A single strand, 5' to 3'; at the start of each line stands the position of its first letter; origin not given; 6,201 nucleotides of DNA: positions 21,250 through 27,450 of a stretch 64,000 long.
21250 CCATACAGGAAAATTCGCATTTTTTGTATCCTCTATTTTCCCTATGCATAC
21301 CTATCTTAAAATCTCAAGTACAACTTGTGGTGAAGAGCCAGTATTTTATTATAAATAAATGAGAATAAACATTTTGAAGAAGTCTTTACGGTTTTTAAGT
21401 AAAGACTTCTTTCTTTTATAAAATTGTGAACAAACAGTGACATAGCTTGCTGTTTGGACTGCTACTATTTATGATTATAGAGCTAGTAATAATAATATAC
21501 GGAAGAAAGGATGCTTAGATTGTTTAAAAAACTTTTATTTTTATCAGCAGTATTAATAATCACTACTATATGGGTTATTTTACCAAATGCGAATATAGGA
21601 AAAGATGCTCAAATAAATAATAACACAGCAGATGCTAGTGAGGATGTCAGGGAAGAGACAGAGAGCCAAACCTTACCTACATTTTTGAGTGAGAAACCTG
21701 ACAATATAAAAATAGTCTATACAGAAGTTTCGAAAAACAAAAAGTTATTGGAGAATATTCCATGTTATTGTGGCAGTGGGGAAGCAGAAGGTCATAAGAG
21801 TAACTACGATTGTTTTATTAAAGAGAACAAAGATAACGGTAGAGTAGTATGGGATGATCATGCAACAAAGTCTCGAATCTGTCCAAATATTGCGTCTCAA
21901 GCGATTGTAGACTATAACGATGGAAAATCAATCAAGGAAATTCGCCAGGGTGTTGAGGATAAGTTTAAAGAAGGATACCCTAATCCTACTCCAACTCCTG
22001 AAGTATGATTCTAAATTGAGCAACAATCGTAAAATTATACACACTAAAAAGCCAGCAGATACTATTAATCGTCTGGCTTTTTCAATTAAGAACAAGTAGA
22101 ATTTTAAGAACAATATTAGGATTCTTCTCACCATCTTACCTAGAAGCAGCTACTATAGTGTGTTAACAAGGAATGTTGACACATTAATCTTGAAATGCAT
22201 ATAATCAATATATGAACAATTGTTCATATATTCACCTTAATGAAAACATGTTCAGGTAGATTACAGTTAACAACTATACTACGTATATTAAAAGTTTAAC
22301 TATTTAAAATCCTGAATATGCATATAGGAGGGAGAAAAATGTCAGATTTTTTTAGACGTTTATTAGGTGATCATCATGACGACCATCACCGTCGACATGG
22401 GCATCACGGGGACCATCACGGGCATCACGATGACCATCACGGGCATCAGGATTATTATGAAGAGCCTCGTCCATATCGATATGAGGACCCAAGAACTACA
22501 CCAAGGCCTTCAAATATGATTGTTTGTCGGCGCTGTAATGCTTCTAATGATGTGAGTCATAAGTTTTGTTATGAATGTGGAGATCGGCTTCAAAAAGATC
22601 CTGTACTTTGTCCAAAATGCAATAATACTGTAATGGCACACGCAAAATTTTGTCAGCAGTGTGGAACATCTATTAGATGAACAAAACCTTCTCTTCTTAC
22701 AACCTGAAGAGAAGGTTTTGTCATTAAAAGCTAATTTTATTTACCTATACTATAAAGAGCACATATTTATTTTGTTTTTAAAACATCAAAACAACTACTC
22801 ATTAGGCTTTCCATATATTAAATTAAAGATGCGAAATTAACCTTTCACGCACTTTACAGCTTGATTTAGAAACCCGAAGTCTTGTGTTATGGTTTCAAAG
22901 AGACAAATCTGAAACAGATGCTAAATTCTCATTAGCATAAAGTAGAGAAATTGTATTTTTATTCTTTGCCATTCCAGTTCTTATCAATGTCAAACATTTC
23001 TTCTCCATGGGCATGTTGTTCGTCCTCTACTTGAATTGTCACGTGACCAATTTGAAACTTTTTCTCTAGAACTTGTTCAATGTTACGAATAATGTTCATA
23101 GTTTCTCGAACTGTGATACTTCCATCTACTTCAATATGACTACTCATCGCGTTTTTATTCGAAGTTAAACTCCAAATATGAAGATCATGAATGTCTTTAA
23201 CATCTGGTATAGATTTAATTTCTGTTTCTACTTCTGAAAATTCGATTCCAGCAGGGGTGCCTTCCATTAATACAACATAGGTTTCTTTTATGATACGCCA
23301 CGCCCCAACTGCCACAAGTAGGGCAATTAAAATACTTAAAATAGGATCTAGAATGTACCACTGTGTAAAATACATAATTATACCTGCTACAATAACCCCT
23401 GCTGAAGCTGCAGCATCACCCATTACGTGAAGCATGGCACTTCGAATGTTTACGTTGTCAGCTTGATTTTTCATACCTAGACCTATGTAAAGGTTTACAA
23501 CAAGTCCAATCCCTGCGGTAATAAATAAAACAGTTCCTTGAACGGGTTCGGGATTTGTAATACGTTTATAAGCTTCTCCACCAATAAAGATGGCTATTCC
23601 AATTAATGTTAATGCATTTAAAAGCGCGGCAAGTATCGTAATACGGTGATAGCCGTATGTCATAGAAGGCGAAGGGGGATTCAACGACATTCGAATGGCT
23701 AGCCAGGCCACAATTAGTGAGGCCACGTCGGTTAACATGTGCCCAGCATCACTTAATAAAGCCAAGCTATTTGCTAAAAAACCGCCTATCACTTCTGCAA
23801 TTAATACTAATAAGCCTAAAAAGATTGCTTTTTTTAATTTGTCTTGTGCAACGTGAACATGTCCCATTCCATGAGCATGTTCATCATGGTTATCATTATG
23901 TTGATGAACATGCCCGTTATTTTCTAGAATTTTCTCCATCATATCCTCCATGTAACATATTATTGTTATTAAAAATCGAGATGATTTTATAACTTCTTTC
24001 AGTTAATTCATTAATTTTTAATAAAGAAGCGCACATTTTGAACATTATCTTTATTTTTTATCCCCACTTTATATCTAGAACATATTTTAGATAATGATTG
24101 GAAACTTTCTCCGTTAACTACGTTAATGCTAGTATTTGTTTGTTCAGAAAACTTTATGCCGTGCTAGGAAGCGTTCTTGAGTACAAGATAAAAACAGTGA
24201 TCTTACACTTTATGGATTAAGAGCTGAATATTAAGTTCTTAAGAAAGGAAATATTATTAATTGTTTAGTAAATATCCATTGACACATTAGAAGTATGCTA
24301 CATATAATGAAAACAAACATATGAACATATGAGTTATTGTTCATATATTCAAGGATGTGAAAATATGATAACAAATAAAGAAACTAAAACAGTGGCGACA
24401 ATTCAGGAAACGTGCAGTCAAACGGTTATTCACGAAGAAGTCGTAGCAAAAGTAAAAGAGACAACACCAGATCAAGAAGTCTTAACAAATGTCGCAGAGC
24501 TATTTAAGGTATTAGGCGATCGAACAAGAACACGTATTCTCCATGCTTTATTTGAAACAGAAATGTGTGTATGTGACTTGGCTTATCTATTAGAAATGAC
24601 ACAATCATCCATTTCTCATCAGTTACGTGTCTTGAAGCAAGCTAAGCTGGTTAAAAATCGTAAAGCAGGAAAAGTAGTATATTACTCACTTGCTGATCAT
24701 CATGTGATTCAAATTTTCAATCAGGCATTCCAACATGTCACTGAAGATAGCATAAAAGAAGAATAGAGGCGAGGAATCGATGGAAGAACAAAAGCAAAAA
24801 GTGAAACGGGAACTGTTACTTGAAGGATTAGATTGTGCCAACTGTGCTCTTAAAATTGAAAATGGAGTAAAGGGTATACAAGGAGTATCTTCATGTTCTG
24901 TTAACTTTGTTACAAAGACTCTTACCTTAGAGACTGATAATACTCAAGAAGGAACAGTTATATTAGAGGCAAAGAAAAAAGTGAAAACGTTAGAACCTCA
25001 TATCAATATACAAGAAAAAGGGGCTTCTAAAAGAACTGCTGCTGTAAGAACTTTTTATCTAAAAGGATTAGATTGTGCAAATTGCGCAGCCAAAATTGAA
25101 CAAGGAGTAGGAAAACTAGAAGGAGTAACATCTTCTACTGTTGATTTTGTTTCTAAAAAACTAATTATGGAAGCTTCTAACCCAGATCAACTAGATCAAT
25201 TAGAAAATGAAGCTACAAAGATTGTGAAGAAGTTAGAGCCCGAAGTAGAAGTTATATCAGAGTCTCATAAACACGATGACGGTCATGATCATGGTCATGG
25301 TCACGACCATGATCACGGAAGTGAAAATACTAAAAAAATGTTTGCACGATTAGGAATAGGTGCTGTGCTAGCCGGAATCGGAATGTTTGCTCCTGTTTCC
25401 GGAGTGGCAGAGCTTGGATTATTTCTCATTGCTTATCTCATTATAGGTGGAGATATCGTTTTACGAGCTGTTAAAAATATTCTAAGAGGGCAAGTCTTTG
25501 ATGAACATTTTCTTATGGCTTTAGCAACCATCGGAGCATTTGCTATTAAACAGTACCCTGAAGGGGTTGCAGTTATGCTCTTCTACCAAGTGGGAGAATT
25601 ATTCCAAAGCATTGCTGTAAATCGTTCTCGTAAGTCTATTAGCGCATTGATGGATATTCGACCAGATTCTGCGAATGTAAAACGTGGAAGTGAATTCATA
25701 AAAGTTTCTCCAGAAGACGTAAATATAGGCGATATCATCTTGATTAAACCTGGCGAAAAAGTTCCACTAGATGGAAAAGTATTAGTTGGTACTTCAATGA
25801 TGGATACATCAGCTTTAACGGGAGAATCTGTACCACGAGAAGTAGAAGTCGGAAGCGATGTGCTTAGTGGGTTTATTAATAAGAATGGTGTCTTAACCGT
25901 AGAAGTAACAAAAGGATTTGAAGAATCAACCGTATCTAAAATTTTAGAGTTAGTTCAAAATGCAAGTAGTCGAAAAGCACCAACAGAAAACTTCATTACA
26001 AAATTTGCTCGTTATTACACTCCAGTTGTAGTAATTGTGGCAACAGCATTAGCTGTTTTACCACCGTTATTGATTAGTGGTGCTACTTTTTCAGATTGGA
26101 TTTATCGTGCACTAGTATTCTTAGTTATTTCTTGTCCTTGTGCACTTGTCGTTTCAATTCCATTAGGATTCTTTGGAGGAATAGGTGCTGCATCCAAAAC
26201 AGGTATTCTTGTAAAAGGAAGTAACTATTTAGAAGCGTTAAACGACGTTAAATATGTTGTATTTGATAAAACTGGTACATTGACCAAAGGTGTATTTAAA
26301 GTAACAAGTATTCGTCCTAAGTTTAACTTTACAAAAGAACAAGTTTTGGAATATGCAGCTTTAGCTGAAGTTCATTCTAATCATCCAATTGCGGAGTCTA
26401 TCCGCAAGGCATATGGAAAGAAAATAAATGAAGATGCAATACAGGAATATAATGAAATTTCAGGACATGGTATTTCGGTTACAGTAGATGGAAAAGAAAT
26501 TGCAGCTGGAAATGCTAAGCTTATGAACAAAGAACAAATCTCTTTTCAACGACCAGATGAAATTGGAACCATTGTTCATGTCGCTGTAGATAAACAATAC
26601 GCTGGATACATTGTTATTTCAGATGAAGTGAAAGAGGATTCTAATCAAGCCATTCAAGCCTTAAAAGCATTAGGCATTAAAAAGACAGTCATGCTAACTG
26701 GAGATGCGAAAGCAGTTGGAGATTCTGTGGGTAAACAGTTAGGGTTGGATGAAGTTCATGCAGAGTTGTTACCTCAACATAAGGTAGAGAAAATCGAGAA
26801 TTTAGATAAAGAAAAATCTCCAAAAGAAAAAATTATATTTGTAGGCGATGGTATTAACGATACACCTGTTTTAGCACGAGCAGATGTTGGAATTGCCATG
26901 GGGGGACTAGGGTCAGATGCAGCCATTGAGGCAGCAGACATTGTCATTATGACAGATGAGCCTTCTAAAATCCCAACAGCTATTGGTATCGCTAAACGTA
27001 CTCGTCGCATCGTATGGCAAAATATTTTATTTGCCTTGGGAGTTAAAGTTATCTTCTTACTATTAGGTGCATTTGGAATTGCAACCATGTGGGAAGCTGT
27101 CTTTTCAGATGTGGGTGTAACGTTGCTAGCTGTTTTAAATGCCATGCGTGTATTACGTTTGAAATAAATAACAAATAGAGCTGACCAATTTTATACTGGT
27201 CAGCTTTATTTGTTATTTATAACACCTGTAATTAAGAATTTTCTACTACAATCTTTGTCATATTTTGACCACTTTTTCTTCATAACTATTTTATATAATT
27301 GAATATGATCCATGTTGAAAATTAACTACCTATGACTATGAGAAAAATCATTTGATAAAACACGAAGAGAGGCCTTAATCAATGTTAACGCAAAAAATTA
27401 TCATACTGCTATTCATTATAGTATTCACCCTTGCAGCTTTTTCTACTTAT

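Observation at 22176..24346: One metalloregulator operator, two operons: His-rich zinc-ribbon gene carries a copy of the czrA-ATPase promoter/operator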

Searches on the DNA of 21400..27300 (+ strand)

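Call 46: search_dna_similar(query=window:21400-27300:+, collection=plasmids, mode=near, max_rows=15)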
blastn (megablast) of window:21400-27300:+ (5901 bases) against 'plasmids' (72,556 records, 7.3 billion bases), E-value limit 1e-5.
Records with a match: 2; places in all: 2; records where one place covers at least 80% of the query: 0.
Best place of each record, by identity: 60-80% 2.
By first word of the organism name: Ornithobacterium 2.
By predicted mobility (MOB-suite, as given by PLSDB): mobilizable 2.
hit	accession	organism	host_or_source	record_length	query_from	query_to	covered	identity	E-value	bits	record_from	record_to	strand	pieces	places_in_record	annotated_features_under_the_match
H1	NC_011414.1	Ornithobacterium rhinotracheale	-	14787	4710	4902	3%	73.6%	4e-9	73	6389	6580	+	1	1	heavy metal translocating P-type ATPase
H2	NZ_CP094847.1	Ornithobacterium rhinotracheale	Avian,pure culture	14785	4716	4902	3%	73.8%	4e-9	73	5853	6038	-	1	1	heavy metal translocating P-type ATPase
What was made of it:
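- Tried and rejected: The locus is not a known plasmid (call 46).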
